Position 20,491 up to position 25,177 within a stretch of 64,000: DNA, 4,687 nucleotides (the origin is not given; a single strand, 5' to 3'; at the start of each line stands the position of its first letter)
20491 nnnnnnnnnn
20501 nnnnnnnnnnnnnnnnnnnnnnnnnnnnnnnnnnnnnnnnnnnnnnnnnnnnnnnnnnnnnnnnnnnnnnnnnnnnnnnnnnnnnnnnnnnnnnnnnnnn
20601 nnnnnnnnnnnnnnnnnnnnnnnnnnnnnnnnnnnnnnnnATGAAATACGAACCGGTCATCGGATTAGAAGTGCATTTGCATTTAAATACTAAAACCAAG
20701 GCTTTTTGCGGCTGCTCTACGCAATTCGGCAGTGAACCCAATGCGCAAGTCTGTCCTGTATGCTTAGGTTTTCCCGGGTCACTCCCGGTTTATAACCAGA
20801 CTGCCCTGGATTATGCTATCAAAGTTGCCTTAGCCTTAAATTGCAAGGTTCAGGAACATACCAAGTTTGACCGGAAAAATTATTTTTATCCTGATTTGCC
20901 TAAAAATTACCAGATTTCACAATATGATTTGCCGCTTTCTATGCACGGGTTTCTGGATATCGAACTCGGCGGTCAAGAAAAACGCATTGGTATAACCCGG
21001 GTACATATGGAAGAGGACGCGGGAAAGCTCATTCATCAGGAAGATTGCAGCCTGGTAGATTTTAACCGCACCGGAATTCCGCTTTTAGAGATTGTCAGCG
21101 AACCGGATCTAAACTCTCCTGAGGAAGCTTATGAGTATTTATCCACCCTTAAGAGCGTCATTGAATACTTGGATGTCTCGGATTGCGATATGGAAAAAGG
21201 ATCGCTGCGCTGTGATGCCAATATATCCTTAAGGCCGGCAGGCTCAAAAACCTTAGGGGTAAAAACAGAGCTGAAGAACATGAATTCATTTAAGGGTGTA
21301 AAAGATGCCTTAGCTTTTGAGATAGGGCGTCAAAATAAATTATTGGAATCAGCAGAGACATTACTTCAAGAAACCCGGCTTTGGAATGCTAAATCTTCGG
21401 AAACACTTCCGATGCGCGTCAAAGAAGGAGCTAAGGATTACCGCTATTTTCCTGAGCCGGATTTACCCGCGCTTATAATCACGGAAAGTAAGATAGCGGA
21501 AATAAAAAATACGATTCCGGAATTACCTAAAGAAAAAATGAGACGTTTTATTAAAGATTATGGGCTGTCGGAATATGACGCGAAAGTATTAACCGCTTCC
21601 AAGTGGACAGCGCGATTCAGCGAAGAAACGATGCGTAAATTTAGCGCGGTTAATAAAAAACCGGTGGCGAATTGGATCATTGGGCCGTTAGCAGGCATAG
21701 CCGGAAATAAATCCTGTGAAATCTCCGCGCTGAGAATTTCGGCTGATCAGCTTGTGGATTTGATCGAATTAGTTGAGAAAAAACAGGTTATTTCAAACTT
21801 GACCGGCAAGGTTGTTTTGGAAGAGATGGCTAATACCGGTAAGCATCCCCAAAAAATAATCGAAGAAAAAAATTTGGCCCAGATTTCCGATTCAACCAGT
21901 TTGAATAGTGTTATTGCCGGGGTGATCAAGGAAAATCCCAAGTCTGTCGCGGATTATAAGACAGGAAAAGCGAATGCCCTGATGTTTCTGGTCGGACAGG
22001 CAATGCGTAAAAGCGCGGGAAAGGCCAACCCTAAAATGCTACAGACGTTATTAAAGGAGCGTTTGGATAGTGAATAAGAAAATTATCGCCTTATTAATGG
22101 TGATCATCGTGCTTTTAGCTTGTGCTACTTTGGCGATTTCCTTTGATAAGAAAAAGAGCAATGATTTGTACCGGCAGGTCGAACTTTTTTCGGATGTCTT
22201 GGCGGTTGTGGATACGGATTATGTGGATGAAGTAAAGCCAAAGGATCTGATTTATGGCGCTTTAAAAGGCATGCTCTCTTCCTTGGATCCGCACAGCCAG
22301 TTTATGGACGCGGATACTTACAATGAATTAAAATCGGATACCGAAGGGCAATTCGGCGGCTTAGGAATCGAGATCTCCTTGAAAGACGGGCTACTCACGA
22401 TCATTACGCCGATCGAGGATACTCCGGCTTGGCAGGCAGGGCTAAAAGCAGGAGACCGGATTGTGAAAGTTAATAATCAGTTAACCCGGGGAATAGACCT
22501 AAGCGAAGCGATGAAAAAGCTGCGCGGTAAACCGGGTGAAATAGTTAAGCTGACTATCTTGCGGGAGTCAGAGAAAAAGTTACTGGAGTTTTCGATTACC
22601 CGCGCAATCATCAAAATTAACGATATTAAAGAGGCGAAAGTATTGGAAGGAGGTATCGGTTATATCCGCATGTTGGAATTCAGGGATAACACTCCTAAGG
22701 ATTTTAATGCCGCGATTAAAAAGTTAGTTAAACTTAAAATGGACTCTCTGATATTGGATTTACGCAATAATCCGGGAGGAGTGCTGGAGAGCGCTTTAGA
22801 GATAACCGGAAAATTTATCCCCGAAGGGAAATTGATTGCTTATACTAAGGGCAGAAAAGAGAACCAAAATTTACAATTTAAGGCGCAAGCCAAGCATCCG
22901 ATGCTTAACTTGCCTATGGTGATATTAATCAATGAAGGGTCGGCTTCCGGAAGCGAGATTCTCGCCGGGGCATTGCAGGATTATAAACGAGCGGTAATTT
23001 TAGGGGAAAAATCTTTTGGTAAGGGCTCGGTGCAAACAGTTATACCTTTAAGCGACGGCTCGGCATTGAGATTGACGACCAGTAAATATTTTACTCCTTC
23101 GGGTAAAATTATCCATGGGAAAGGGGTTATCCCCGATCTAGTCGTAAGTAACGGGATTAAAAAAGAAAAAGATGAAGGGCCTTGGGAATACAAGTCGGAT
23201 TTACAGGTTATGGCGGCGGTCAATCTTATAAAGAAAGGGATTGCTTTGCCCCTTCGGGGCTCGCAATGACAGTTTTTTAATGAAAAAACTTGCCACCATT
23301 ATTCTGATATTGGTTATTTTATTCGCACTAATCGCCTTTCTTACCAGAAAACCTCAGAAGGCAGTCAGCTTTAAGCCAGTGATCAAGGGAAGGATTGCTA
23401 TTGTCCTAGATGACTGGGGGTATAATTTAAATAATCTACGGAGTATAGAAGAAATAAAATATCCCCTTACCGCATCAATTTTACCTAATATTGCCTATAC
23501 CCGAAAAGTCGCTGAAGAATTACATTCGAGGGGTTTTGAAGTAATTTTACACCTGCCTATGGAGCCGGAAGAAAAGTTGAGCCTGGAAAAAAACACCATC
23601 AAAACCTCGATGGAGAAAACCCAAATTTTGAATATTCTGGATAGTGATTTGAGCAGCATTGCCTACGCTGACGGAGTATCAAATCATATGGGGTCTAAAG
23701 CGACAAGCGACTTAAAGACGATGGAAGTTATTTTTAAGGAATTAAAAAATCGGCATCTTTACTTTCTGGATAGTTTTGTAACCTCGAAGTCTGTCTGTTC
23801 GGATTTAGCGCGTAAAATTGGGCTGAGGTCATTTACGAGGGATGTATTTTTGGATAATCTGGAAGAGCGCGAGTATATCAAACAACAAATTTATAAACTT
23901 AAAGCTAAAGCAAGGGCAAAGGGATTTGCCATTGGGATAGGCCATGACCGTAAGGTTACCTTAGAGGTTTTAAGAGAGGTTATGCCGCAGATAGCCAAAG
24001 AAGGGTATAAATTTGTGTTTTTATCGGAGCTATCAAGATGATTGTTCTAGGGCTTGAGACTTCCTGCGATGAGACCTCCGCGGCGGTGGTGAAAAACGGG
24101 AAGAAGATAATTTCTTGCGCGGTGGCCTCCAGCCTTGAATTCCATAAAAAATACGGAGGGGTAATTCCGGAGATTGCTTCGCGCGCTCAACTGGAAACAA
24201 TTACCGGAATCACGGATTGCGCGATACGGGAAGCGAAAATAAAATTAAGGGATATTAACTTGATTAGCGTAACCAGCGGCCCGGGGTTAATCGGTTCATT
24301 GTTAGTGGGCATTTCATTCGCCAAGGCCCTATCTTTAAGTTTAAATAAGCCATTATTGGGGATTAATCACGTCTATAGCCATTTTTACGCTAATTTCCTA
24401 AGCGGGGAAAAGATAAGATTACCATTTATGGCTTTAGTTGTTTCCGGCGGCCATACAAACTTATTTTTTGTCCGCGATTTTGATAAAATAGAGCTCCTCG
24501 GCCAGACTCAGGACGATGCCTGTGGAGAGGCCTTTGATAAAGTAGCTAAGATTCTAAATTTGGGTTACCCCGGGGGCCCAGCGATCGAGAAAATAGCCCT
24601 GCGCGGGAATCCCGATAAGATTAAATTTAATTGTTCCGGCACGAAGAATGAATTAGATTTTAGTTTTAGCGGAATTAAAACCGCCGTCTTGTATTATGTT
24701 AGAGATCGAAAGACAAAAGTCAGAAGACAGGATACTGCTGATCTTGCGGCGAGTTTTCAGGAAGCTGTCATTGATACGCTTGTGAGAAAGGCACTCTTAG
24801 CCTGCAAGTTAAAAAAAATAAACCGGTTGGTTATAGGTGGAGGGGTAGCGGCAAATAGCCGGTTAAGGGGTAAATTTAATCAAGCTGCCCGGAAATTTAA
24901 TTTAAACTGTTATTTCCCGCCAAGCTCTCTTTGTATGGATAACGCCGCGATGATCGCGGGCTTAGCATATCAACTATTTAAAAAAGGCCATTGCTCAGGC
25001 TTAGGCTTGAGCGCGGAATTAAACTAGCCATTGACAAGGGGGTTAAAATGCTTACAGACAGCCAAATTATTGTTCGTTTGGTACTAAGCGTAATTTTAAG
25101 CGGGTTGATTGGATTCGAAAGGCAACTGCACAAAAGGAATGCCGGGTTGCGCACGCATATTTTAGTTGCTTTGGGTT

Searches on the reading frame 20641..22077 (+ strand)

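Call 7: search_protein_families(library=pfam, proteins=[window:20641-22077:+])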
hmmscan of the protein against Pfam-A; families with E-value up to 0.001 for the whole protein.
window:20641-22077:+ (478 aa): 2 families
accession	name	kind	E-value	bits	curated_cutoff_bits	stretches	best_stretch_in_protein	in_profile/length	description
PF02934.20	GatB_N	-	8.5e-121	402.8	23.4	1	6-285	2-276/277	GatB/GatE catalytic domain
PF02637.23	GatB_Yqey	-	4.3e-40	137.4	27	1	337-475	11-148/148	GatB domain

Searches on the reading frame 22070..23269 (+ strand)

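Call 7: search_protein_families(library=pfam, proteins=[window:22070-23269:+])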
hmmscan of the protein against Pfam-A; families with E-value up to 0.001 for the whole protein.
window:22070-23269:+ (399 aa): 5 families
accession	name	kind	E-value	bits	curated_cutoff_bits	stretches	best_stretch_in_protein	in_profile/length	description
PF03572.23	Peptidase_S41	-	6.6e-55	185.6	24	1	196-359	2-165/165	Peptidase family S41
PF17820.7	PDZ_6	-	2.1e-12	47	27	1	113-165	4-54/54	PDZ domain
PF13180.12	PDZ_2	-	4.9e-11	43.2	27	1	96-173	1-77/80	PDZ domain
PF22694.1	CtpB_N-like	-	1.3e-09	38.9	27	1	29-83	30-85/85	Activating protease CtpB N-terminal domain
PF00595.29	PDZ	-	1.6e-09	38.4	23.2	1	95-164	9-81/81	PDZ domain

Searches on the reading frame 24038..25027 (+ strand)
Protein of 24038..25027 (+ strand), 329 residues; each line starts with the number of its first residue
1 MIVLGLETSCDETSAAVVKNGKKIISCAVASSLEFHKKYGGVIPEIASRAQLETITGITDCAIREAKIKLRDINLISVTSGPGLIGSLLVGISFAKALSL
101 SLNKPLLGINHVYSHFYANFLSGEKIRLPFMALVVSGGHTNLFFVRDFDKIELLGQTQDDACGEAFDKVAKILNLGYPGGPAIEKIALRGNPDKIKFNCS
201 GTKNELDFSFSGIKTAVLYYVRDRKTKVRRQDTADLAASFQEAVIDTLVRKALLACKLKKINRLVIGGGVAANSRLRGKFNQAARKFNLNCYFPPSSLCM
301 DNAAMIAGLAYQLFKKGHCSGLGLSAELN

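Call 7: search_protein_families(library=pfam, proteins=[window:24038-25027:+])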
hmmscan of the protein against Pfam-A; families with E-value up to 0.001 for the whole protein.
window:24038-25027:+ (329 aa): 3 families
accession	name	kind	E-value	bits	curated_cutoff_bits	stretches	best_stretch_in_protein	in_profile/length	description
PF00814.31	TsaD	-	1.1e-89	301.1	24.8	1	23-307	1-263/264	tRNA N6-adenosine threonylcarbamoyltransferase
PF22521.2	HypF_C_2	-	4.6e-08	33.6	27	1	161-299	95-232/241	Carbamoyltransferase, Kae1-like Domain, second subdomain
PF02543.21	Carbam_trans_N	-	8.3e-07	29.2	24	1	201-282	241-322/346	Carbamoyltransferase N-terminus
